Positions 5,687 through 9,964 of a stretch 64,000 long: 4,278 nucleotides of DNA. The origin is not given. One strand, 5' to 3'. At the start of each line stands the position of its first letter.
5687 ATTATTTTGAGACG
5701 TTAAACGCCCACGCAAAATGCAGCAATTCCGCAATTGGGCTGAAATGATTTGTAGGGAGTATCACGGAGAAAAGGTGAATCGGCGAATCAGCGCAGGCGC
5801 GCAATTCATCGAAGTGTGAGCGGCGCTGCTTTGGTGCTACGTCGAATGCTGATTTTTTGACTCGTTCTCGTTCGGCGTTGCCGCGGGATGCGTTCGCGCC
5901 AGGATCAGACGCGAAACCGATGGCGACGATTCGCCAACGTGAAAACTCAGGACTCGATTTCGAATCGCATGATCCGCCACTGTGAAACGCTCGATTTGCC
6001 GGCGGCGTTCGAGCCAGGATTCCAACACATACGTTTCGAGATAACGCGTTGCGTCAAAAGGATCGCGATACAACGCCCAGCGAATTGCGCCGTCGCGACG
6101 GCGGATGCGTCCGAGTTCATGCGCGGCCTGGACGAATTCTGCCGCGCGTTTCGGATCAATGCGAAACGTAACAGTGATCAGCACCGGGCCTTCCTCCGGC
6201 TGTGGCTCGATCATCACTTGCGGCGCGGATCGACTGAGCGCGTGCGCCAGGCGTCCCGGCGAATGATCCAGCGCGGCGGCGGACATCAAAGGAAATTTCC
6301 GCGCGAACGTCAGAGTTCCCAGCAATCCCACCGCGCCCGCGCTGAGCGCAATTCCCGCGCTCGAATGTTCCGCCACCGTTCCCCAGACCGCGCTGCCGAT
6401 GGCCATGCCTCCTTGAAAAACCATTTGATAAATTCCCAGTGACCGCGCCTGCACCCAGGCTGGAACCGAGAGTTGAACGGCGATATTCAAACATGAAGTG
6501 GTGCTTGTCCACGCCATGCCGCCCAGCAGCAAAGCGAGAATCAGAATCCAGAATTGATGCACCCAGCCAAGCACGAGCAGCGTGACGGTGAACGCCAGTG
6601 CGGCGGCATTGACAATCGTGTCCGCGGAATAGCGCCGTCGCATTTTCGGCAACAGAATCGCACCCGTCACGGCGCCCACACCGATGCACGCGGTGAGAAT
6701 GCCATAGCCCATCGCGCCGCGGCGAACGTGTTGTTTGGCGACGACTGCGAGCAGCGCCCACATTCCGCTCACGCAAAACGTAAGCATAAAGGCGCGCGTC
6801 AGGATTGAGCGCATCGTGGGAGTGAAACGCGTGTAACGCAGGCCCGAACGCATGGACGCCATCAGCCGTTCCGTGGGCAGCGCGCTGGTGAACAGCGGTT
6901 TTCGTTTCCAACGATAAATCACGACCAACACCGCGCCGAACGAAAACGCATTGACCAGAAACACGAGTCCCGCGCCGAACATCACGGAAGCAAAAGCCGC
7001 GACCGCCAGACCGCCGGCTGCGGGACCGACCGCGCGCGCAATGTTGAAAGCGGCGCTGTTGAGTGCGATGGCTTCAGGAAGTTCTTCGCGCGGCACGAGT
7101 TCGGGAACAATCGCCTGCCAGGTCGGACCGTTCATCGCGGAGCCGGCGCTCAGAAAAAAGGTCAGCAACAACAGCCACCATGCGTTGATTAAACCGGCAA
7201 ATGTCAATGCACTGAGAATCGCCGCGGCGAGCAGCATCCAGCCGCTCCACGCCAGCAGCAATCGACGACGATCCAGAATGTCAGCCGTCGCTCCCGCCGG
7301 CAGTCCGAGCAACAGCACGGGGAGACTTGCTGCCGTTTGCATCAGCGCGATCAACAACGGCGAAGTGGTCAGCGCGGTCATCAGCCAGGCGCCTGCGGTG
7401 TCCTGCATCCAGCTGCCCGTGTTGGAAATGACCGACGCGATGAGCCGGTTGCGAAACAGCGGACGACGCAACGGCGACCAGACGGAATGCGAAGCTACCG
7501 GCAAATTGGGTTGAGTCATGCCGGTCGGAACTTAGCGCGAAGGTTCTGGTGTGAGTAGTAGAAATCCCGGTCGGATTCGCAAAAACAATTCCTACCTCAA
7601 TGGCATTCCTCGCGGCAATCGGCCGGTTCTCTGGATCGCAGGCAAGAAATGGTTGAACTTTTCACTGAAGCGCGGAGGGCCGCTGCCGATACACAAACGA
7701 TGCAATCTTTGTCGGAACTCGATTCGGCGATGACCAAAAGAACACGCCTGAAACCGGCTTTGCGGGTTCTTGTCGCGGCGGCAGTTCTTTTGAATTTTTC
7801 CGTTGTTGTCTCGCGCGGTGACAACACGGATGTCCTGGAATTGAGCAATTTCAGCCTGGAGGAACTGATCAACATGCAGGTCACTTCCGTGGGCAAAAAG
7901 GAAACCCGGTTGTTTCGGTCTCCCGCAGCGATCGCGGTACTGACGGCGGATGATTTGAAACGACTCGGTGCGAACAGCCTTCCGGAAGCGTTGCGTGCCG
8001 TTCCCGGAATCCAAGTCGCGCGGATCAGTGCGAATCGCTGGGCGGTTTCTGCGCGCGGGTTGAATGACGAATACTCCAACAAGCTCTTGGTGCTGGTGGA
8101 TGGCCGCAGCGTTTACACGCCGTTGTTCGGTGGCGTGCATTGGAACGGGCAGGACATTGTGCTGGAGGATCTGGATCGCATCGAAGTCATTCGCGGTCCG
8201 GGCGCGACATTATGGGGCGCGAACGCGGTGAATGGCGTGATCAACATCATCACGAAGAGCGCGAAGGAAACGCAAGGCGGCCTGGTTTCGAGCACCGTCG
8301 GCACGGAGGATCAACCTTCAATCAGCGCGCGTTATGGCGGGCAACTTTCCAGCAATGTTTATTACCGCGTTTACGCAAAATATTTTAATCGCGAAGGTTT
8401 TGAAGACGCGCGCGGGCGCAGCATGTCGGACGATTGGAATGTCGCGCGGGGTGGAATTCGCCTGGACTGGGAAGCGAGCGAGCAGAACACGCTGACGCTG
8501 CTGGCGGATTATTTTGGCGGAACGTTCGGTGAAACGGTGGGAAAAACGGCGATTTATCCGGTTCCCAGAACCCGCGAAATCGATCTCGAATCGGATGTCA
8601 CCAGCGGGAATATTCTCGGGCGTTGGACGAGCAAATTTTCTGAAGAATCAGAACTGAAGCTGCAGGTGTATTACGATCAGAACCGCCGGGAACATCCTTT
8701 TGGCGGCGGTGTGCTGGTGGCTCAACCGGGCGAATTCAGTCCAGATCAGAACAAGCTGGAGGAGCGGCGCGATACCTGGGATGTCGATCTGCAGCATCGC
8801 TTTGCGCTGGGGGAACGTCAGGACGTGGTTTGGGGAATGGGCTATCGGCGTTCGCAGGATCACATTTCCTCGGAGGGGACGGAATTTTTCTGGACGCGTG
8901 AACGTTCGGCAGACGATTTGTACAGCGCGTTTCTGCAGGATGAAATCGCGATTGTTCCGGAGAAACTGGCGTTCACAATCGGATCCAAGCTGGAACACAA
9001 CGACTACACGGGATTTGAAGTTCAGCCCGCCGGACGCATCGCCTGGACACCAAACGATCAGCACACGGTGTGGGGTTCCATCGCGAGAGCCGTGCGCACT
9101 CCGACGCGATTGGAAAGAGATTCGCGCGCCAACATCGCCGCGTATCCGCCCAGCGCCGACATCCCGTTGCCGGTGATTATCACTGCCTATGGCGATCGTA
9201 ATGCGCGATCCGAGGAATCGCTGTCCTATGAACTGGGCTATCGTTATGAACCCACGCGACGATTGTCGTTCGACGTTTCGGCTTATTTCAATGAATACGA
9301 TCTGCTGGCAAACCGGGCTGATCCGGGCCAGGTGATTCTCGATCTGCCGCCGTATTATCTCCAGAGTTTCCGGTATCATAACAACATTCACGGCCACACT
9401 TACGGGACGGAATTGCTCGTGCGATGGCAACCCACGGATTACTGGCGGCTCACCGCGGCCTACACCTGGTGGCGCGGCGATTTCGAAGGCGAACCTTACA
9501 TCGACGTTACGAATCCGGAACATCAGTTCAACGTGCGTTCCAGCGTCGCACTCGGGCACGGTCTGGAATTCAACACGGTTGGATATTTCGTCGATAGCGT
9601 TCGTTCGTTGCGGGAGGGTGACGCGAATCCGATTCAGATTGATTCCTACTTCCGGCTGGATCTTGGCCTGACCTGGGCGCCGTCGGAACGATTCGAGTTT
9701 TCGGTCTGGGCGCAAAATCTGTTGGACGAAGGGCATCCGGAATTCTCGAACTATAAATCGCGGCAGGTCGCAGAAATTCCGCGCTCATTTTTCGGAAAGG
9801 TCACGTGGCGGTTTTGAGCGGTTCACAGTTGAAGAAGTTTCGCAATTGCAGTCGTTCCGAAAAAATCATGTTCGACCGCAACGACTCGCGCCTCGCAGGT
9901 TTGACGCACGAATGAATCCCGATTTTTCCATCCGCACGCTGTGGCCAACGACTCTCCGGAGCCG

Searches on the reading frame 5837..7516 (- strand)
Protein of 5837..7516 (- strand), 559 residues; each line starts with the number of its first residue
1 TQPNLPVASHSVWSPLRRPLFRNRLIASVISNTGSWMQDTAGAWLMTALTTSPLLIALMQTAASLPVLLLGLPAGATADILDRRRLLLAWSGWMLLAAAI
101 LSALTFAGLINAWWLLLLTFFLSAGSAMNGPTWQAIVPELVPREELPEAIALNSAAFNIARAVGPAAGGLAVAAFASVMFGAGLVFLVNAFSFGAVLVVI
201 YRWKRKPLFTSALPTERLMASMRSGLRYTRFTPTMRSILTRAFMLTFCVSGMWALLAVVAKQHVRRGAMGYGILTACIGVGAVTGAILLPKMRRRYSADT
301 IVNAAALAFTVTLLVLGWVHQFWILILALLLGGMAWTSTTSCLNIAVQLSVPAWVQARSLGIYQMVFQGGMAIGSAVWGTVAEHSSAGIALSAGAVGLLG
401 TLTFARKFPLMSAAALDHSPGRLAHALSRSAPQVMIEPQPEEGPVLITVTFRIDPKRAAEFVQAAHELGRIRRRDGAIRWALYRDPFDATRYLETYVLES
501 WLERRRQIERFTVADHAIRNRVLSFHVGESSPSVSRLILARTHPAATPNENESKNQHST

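Call 35: search_protein_families(library=pfam, proteins=[window:5837-7516:-], max_evalue=0.0001)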
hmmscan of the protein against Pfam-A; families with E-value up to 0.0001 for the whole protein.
window:5837-7516:- (559 aa): 2 families
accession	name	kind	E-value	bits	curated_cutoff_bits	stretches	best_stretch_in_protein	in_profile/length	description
PF05977.19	MFS_3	-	4.7e-156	520.7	27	1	11-540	2-521/524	Transmembrane secretion effector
PF07690.21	MFS_1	-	1.1e-37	130.2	33.4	2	25-374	2-346/347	Major Facilitator Superfamily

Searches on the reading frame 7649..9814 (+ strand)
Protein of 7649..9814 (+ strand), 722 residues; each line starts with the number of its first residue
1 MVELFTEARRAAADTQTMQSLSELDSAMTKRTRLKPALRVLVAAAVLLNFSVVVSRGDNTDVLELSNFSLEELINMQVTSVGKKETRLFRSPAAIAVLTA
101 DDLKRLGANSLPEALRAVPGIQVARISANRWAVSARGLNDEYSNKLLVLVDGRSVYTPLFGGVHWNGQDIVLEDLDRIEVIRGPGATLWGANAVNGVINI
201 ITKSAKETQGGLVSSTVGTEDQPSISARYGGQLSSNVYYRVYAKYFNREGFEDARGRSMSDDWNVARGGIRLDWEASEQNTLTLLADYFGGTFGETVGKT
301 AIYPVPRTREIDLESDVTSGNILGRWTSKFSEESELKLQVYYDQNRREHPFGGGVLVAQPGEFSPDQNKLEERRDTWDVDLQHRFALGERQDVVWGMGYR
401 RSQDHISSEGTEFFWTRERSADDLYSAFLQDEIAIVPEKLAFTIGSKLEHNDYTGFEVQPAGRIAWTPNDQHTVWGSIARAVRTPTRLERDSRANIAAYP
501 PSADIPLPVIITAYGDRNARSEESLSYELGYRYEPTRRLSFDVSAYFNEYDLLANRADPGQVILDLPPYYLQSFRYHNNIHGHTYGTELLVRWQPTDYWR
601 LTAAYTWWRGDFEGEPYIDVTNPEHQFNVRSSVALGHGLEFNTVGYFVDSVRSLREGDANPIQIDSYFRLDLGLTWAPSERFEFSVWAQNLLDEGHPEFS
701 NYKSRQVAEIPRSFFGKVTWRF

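Call 35: search_protein_families(library=pfam, proteins=[window:7649-9814:+], max_evalue=0.0001)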
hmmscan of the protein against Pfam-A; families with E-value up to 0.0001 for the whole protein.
window:7649-9814:+ (722 aa): 3 families
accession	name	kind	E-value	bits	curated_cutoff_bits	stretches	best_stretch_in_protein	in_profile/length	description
PF00593.30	TonB_dep_Rec_b-barrel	-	6.8e-31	109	27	1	276-691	9-436/436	TonB dependent receptor-like, beta-barrel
PF07715.20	Plug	-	1.2e-21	77.7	23.9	1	90-197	4-107/107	TonB-dependent Receptor Plug Domain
PF14905.12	OMP_b-brl_3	-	6e-07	29.3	27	1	514-700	208-382/408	Outer membrane protein beta-barrel family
